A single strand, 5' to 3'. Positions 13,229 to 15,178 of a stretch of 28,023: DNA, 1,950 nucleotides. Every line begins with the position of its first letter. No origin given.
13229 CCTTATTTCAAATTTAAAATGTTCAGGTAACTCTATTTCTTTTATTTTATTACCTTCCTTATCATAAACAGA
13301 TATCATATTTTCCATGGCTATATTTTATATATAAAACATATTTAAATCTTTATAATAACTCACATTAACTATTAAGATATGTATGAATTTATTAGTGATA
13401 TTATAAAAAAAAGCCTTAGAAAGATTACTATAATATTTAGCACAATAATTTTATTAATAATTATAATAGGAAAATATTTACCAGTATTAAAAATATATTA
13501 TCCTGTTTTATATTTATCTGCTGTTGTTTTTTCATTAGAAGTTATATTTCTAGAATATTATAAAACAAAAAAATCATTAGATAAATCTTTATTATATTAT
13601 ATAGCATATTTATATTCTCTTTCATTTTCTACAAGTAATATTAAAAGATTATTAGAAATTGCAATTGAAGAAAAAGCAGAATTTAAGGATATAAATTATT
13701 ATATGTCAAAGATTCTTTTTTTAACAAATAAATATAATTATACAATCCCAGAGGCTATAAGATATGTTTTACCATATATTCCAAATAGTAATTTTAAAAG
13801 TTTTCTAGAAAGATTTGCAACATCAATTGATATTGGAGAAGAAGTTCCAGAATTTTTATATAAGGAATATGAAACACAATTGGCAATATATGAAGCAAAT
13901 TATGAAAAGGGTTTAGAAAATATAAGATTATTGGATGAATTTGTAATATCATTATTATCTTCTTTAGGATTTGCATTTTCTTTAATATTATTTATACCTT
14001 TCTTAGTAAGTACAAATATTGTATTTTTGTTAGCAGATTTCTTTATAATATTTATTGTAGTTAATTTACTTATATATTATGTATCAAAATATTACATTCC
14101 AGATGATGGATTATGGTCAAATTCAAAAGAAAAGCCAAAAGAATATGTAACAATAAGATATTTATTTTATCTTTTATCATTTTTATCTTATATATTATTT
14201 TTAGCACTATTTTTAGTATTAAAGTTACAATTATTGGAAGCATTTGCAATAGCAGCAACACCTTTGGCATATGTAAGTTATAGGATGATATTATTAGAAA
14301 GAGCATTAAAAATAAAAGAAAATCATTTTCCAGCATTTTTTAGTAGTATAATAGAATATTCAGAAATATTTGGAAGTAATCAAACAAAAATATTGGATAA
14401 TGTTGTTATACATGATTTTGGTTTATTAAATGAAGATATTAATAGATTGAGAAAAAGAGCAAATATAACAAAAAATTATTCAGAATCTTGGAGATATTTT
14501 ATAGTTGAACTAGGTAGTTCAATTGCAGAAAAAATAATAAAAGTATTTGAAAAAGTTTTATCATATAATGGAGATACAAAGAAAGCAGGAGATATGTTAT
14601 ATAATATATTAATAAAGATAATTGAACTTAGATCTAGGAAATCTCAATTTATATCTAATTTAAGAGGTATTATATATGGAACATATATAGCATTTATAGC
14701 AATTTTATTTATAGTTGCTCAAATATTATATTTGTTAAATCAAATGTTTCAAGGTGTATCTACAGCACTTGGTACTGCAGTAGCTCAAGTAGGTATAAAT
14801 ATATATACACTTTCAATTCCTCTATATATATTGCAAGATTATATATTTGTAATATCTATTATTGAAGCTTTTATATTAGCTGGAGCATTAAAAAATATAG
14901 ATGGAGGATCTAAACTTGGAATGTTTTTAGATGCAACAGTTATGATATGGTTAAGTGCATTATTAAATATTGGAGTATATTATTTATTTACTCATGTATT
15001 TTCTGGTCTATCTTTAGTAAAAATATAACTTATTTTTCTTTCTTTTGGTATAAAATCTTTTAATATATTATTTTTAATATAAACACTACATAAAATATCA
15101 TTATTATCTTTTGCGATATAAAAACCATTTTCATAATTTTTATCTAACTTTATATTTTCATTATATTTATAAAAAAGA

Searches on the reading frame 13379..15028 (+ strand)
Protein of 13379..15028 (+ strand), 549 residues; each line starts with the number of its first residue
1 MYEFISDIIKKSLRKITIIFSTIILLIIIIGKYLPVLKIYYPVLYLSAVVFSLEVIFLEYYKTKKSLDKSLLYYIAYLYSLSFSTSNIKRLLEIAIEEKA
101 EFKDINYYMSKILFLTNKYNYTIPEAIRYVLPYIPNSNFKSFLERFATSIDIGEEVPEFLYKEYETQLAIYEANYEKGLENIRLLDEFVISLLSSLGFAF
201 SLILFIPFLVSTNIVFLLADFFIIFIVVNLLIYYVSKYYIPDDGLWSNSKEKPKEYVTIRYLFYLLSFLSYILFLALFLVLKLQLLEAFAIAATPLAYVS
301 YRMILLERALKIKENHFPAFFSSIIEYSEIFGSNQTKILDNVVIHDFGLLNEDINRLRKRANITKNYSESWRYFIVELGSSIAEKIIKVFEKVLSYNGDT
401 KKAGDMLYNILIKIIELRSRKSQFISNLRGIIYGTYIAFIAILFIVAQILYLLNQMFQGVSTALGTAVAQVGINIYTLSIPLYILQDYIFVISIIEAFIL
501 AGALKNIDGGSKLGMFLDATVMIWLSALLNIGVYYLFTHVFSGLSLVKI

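Call 12: search_protein_families(library=pfam, max_evalue=0.1, proteins=[window:13379-15028:+])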
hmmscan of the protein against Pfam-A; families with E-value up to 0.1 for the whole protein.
window:13379-15028:+ (549 aa): 1 family
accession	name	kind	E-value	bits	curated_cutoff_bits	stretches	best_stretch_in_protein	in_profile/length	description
PF00482.28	T2SSF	-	0.00026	21.4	25.2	0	340-447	20-121/125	Type II secretion system (T2SS), protein F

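Call 82: search_protein_families(library=ncbifam, max_evalue=0.01, proteins=[window:13379-15028:+])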
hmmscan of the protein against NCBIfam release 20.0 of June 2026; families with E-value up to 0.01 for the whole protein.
window:13379-15028:+ (549 aa): 3 families
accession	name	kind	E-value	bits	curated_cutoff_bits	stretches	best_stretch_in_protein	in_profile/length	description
NF004704.2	PRK06041.1-2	equivalog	1.1e-79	268.6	550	1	17-537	25-550/555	archaellar assembly protein ArlJ/FlaJ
NF004705.1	PRK06041.1-3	equivalog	4.1e-56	190.9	400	1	66-542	2-463/465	archaellar assembly protein ArlJ/FlaJ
NF004703.2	PRK06041.1-1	equivalog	5e-34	117.5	570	1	58-542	27-522/525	archaellar assembly protein ArlJ/FlaJ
